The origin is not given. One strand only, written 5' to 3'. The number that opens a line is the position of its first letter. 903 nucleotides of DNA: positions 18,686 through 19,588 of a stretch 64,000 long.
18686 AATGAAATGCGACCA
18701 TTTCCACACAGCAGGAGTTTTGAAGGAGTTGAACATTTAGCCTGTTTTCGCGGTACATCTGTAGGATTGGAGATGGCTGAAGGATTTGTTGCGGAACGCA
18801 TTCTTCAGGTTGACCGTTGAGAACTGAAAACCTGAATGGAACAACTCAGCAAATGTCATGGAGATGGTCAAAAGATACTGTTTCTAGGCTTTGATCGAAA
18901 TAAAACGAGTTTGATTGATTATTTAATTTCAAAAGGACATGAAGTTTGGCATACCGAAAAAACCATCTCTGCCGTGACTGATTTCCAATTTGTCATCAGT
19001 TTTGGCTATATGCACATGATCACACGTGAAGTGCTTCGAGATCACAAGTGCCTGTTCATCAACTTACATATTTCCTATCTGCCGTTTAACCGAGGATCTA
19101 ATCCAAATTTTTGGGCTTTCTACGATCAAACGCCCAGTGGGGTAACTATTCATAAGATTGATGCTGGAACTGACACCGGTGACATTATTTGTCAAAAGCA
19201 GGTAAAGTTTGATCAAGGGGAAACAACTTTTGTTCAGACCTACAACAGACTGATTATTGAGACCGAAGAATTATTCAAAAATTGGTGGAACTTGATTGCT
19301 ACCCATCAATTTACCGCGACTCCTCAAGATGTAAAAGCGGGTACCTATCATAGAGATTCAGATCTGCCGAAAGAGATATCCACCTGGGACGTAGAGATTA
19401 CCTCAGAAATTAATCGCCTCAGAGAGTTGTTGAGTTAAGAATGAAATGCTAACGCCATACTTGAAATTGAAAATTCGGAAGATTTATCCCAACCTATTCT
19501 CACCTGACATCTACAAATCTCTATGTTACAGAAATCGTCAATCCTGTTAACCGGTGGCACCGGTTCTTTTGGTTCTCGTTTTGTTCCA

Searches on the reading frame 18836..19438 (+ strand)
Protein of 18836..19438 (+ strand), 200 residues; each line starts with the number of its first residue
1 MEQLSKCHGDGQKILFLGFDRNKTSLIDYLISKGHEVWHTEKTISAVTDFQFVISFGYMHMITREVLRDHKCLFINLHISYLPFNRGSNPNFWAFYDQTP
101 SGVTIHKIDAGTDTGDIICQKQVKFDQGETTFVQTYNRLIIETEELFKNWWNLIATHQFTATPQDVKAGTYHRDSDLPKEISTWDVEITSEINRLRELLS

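Call 8: search_protein_families(library=pfam, proteins=[window:18836-19435:+])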
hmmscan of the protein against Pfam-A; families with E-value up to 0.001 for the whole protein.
window:18836-19435:+ (200 aa): 1 family
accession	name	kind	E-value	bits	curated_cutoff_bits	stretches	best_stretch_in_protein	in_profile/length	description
PF00551.24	Formyl_trans_N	-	3.9e-15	56.5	26.1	1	51-139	81-169/181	Formyl transferase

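Call 15: find_encoding_contigs(protein=window:18836-19438:+, flank=10000, max_places=10)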
Protein window:18836-19438:+ (200 aa): no gene with exactly this product is on record in the collection.

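Call 28: search_protein_families(library=ncbifam, proteins=[window:18836-19435:+], max_evalue=0.001)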
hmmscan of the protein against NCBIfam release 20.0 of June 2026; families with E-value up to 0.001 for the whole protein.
window:18836-19435:+ (200 aa): 7 families
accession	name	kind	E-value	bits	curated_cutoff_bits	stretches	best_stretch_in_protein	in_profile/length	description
NF005414.0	PRK06988.1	equivalog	2.4e-18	66.2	316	1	27-172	56-200/311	formyltransferase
NF005755.0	PRK07579.1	equivalog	4.6e-17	62.6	238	1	39-186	55-197/245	dTDP-4-amino-4,6-dideoxyglucose formyltransferase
NF005998.1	PRK08125.1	equivalog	1.8e-16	59.7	777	1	49-175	75-201/649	bifunctional UDP-4-amino-4-deoxy-L-arabinose formyltransferase/UDP-glucuronic acid oxidase ArnA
TIGR00460.1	fmt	equivalog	4.5e-13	49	201.5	1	48-187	80-216/315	methionyl-tRNA formyltransferase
TIGR00639.1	PurN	equivalog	1.3e-11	44.4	150.1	1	50-131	80-162/192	phosphoribosylglycinamide formyltransferase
TIGR00655.1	PurU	equivalog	1.7e-07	31.2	285.95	1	40-128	149-240/280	formyltetrahydrofolate deformylase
NF004684.0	PRK06027.1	subfamily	5.1e-06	26.4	223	1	48-128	164-245/286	formyltetrahydrofolate deformylase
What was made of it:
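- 18836..19438 (+): Formyltransferase-family gene directly downstream of PIG-L. Calls 8 and 28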
